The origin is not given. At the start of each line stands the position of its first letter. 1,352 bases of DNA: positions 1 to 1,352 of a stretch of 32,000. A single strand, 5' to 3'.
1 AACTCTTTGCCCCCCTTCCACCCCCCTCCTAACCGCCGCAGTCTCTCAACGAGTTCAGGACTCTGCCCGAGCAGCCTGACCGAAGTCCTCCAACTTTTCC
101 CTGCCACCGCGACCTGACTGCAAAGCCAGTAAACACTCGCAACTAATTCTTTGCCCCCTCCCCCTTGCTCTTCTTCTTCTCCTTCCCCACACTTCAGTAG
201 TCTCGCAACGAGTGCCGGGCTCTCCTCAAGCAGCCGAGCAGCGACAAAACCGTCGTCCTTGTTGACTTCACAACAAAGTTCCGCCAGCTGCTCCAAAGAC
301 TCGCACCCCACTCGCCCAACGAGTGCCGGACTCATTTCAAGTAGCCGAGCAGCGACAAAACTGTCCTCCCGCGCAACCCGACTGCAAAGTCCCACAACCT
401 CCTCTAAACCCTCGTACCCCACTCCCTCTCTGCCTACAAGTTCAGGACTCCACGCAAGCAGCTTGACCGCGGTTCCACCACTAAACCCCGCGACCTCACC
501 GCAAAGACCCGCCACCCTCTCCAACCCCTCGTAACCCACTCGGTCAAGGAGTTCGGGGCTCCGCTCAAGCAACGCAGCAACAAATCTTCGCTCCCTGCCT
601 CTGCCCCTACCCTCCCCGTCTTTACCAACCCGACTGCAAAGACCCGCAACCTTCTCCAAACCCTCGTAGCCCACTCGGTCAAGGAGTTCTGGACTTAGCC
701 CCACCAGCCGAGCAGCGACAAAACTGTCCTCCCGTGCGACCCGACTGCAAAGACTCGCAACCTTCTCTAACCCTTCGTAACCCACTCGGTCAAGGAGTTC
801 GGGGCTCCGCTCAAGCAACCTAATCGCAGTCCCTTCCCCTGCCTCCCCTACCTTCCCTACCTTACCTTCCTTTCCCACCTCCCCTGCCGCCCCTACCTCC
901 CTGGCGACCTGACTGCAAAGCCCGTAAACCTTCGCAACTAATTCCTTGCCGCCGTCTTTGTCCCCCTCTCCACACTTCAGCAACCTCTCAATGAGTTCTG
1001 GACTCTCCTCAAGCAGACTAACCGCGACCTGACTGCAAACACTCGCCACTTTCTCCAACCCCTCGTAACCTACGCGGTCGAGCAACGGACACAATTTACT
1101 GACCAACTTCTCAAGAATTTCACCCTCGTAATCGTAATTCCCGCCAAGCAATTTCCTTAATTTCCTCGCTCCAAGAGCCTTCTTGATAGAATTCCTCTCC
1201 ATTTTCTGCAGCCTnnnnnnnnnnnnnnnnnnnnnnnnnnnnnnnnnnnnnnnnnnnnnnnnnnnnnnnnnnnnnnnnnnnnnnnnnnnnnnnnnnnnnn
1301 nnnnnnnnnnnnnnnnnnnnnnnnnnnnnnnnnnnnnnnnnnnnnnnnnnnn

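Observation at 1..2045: CbbQ/NorQ-type MoxR ATPase followed by an untracked >=400-aa Cys-containing tandem-repeat protein of unrecognised family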

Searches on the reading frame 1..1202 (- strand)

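Call 5: search_protein_families(library=pfam, proteins=[window:1-1202:-], max_evalue=1)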
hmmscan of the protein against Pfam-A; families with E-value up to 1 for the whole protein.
window:1-1202:- (400 aa): 1 family
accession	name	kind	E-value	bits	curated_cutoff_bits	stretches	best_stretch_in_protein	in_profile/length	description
PF17910.6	FeoB_Cyto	-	0.0052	17.6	23.4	0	125-157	29-63/90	FeoB cytosolic helical domain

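Call 6: search_protein_families(library=ncbifam, proteins=[window:1-1202:-], max_evalue=1)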
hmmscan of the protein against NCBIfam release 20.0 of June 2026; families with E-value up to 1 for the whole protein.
window:1-1202:- (400 aa): 1 family
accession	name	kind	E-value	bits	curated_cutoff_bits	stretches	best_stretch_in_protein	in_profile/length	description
NF037949.1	holin_5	subfamily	0.088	13.1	100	1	147-177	28-57/64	bacteriophage holin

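Call 8: find_homologous_proteins(query=window:1-1202:-, max_evalue=0.001)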
Query window:1-1202:- (400 aa): 34 proteins with E <= 0.001 among 8000 candidates.
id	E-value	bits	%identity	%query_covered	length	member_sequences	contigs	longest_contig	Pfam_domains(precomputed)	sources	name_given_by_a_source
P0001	4.6e-126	439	61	98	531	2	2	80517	-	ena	-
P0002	3.8e-123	430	58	100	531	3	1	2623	-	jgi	-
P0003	8.8e-121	422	59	98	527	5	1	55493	-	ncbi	ncbi:MAG: hypothetical protein WBC40_00750 [Halobacteriota archaeon]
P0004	3.8e-119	417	57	98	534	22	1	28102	-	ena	-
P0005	1.2e-117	412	58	97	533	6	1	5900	-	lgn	-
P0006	1.3e-117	412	57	97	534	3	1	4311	-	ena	-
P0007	3.0e-117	410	58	98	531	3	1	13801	-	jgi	jgi:hypothetical protein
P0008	4.9e-117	410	58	98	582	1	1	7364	-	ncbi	ncbi:MAG: hypothetical protein WAV32_01110 [Halobacteriota archaeon]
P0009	2.2e-115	404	56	97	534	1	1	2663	-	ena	-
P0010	3.3e-115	404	55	98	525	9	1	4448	-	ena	-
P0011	1.3e-114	402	56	98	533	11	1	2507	-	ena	-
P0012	4.5e-114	400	52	98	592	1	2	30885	-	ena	-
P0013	1.7e-113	398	57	98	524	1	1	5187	-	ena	-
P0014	2.5e-113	397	55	99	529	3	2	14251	PF25869.1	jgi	jgi:hypothetical protein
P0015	5.5e-113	396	56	98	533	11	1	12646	-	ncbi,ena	-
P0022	3.4e-106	374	53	98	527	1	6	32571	-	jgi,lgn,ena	jgi:nitric oxide reductase NorD protein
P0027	1.5e-92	329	46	99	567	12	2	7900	-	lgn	-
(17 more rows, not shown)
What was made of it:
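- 1..1202 (-): First 400 codons of the ~1145-aa VWA partner gene (PXF50229.1, partial), cut by the window or assembly edge. 52-61% identical orthologues in other ANME-1 (call 8).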

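Call 10: search_protein_families(library=pfam, proteins=[P0001, P0014, P0022, P0027], max_evalue=1)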
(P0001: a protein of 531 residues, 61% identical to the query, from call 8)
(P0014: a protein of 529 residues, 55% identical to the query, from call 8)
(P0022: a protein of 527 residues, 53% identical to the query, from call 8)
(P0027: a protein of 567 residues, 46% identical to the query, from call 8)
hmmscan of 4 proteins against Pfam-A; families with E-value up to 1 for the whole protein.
P0001 (531 aa): 4 families
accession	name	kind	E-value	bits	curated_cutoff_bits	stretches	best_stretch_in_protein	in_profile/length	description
PF21779.2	DUF6874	-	0.005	17.4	27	0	349-376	46-73/84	Family of unknown function (DUF6874)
PF01627.28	Hpt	-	0.041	14.6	24.6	1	17-83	10-80/84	Hpt domain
PF05258.17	DciA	-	0.044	14.4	24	0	287-320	53-86/89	Dna[CI] antecedent, DciA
PF22472.1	Ago_N_2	-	0.081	13.7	27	0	95-114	16-35/71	Argonaute, N-terminal domain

P0014 (529 aa): 2 families
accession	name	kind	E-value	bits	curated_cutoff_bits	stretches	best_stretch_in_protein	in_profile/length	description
PF05258.17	DciA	-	0.091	13.4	24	0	280-313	53-86/89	Dna[CI] antecedent, DciA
PF24052.1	Phage_lipoprotein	-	0.23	11.9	27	0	276-295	19-38/80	Phage lipoprotein family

P0022 (527 aa): 2 families
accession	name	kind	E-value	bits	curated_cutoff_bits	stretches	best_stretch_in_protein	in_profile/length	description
PF00725.27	3HCDH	-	0.0077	17.2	22.1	0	226-258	45-77/97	3-hydroxyacyl-CoA dehydrogenase, C-terminal domain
PF15407.12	Spo7_2_N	-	0.1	12.7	25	0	287-307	7-27/64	Sporulation protein family 7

P0027 (567 aa): 2 families
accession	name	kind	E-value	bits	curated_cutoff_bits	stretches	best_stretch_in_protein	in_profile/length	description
PF17910.6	FeoB_Cyto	-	0.0024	18.7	23.4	0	213-249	22-60/90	FeoB cytosolic helical domain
PF10415.14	FumaraseC_C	-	0.074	13.9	32.5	0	483-494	1-12/54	Fumarase C C-terminus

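Call 11: find_encoding_contigs(protein=P0001, flank=10000, max_places=3)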
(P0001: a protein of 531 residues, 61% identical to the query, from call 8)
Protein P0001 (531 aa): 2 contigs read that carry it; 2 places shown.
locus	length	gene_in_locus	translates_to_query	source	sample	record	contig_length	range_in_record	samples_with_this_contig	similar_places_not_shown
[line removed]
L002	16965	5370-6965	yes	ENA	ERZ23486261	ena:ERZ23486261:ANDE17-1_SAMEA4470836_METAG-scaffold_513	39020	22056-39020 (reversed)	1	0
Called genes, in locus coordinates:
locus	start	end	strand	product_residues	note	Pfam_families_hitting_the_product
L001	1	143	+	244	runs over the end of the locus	PF04208:MtrA, PF09472:MtrF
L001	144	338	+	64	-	PF09472:MtrF (weak)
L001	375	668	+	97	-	-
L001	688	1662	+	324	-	PF02007:MtrH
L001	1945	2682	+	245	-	PF00215:OMPdecase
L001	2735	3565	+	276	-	PF07728:AAA_5, PF08406:CbbQ_C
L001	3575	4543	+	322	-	PF06685:DUF1186, PF02810:SEC-C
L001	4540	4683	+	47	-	-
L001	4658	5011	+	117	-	-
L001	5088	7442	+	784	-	PF00384:Molybdopterin, PF01568:Molydop_binding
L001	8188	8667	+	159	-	PF06966:DUF1295 (weak), PF04191:PEMT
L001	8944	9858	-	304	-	PF02517:Rce1-like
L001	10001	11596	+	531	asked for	-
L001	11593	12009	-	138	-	PF05168:HEPN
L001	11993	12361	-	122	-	PF22600:MTPAP-like_central (weak), PF01909:NTP_transf_2, PF18765:Polbeta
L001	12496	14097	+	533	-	PF11775:CobT_C (faint), PF00092:VWA, PF13519:VWA_2 (weak)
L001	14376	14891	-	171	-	PF00881:Nitroreductase, PF14512:TM1586_NiRdase (faint), PF00881:Nitroreductase (weak)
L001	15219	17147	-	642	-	-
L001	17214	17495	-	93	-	-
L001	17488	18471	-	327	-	PF01555:N6_N4_Mtase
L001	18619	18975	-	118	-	-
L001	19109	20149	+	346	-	PF01136:Peptidase_U32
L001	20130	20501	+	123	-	PF17393:DUF5402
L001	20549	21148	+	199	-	PF04609:MCR_C (faint)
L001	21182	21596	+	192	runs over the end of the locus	-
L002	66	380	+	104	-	-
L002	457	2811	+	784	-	PF00384:Molybdopterin, PF01568:Molydop_binding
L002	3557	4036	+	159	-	PF06966:DUF1295 (weak), PF04191:PEMT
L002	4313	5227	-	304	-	PF02517:Rce1-like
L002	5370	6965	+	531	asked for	-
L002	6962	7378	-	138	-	PF05168:HEPN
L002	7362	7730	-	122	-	PF22600:MTPAP-like_central (weak), PF01909:NTP_transf_2, PF18765:Polbeta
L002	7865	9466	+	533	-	PF11775:CobT_C (faint), PF00092:VWA, PF13519:VWA_2 (weak)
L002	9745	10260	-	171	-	PF00881:Nitroreductase, PF14512:TM1586_NiRdase (faint), PF00881:Nitroreductase (weak)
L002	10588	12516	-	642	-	-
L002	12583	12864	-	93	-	-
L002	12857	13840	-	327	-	PF01555:N6_N4_Mtase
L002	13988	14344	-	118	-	-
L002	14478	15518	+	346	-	PF01136:Peptidase_U32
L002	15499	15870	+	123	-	PF17393:DUF5402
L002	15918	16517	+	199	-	PF04609:MCR_C (faint)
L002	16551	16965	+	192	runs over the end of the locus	-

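Call 17: search_protein_families(library=pfam, proteins=[L001:12496-14094:+, L001:3575-4540:+], max_evalue=0.1)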
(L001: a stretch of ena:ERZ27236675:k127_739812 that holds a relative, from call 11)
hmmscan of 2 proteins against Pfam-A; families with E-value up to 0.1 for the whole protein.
L001:12496-14094:+ (533 aa): 4 families
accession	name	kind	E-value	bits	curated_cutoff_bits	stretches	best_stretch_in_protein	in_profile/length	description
PF00092.34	VWA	-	1.4e-11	45.4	23.8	1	352-504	2-149/174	von Willebrand factor type A domain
PF11775.14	CobT_C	-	5.8e-07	29.8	21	1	344-397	7-63/220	Cobalamin biosynthesis protein CobT VWA domain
PF13519.12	VWA_2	-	1.5e-06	29.2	27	1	352-460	1-107/107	von Willebrand factor type A domain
PF05762.20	VWA_CoxE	-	0.057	13.3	26.4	0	336-367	42-75/222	VWA domain containing CoxE-like protein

L001:3575-4540:+ (322 aa): 4 families
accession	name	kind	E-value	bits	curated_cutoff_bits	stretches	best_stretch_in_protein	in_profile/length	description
PF06685.17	DUF1186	-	1.5e-21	77.5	22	1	31-223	25-219/247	Protein of unknown function (DUF1186)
PF02810.21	SEC-C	-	3.5e-10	40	20.4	1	300-317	1-18/19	SEC-C motif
PF03130.22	HEAT_PBS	-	0.0046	17.8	20.9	0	105-122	9-27/27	PBS lyase HEAT-like repeat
PF13646.12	HEAT_2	-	0.0076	17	27.7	0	105-159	24-71/88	HEAT repeats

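Call 29: predict_structure(alignment_id=A2)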
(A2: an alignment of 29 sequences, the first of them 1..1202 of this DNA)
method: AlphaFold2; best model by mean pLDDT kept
length: 400 residues; sequences in the alignment: 29
mean_pLDDT: 71.3   pTM: 0.62
mean pLDDT of the five models: 71.3, 58.9, 51.5, 48.7, 46.9
residues with pLDDT >= 90: 0; 70-90: 235; 50-70: 136; < 50: 29
segments of 3 or more residues with pLDDT < 50: 109-118, 197-199, 342-348, 392-400
pLDDT, mean of each block of 10 residues (from residue 1): 73 81 77 79 72 62 64 69 66 78 61 46 72 81 85 82 81 83 86 60 74 85 87 84 83 78 83 83 75 66 74 63 66 62 48 63 59 61 60 37
secondary structure, 60 per line:
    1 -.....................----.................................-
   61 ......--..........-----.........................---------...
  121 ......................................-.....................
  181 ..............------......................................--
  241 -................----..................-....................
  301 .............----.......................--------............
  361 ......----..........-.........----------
elements in order: H2-22 H27-59 H61-66 H69-78 H84-108 H118-158 H160-194 H201-238 H242-257 H262-279 H281-313 H318-340 H349-366 H371-380 H382-390
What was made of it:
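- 1080..1202 (-): N-terminal leader, aa 1-41 (basic helix plus a half-unit, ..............), conserved in ANME-1 orthologues. Helices H2-22 and H27-59 in the AlphaFold2 model (call 29).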

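Call 33: fold_search(model_id=the predicted structure, library=pdb)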
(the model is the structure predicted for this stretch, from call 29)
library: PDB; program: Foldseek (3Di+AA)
matches with E <= 10: 111; with E <= 0.001: 0
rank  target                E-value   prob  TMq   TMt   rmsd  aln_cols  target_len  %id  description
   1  8ugc_A                5.2e-03  0.85  0.16  0.16  19.1       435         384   14  FD15: Flat repeat helix-turn-helix-turn protein (released 2023-12-27)
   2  7udn_A                3.9e-02  0.25  0.09  0.12  27.1       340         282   16  Crystal structure of designed helical repeat protein RPB_PLP1_R6 in alternative conformation 2 (released 2023-03-22)
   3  5cwo_A                5.2e-02  0.47  0.13  0.18  17.6       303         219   14  Crystal structure of de novo designed helical repeat protein DHR76 (released 2015-12-16)
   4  7udl_A                5.4e-02  0.82  0.19  0.24  14.7       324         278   15  Crystal structure of designed helical repeat protein RPB_PLP1_R6 bound to PLPx6 peptide (released 2023-03-22)
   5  7udm_A                5.6e-02  0.13  0.08  0.10  29.1       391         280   16  Crystal structure of designed helical repeat protein RPB_PLP1_R6 in alternative conformation 1 (with peptide) (released 2023-03-22)
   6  8erw_B                1.2e-01  0.80  0.22  0.28  11.6       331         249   14  Precisely patterned nanofibers made from extendable protein multiplexes (released 2023-08-23)
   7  5cwp                  1.2e-01  0.35  0.14  0.20  16.7       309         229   16  Crystal structure of de novo designed helical repeat protein DHR79 (released 2015-12-16)
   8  7udn_B                1.2e-01  0.11  0.08  0.10  29.2       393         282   16  Crystal structure of designed helical repeat protein RPB_PLP1_R6 in alternative conformation 2 (released 2023-03-22)
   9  5cwi                  1.3e-01  0.28  0.14  0.17  18.8       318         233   14  Crystal structure of de novo designed helical repeat protein DHR18 (released 2015-12-16)
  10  6xi6                  2.2e-01  0.57  0.18  0.25  18.0       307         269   17  Hierarchical design of multi-scale protein complexes by combinatorial assembly of oligomeric helical bundle and repeat p (released 2021-06-02)
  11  7upp_A                2.9e-01  0.91  0.31  0.38  12.5       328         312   13  Crystal structure of designed heterotrimeric assembly DHT03_2arm_A21/B21/C long (released 2022-12-14)
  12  7unj_B                3.1e-01  0.21  0.12  0.18  16.2       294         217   12  De novo designed chlorophyll dimer protein with Zn pheophorbide a methyl ester matching geometry of purple bacterial s (released 2023-04-19)
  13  7rmy                  3.1e-01  0.18  0.12  0.16  16.7       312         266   14  De Novo designed tunable protein pockets, D_3-337 (released 2022-08-03)
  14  7unj_A                3.9e-01  0.20  0.12  0.18  16.3       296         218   12  De novo designed chlorophyll dimer protein with Zn pheophorbide a methyl ester matching geometry of purple bacterial s (released 2023-04-19)
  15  7uni_C                7.7e-01  0.20  0.15  0.22  16.2       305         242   12  De novo designed chlorophyll dimer protein with Zn pheophorbide a methyl ester, SP2-ZnPPaM (released 2023-04-19)
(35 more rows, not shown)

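Call 57: search_protein_families(library=padloc, proteins=[P0001], max_evalue=0.01)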
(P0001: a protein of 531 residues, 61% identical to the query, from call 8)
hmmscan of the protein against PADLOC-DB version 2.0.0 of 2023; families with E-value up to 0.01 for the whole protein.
P0001 (531 aa): 1 family
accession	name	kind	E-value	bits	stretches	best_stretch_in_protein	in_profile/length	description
PDLC03209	mREase_II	-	0.00031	18.8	0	200-249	28-74/166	Type II methyl-directed restriction enzyme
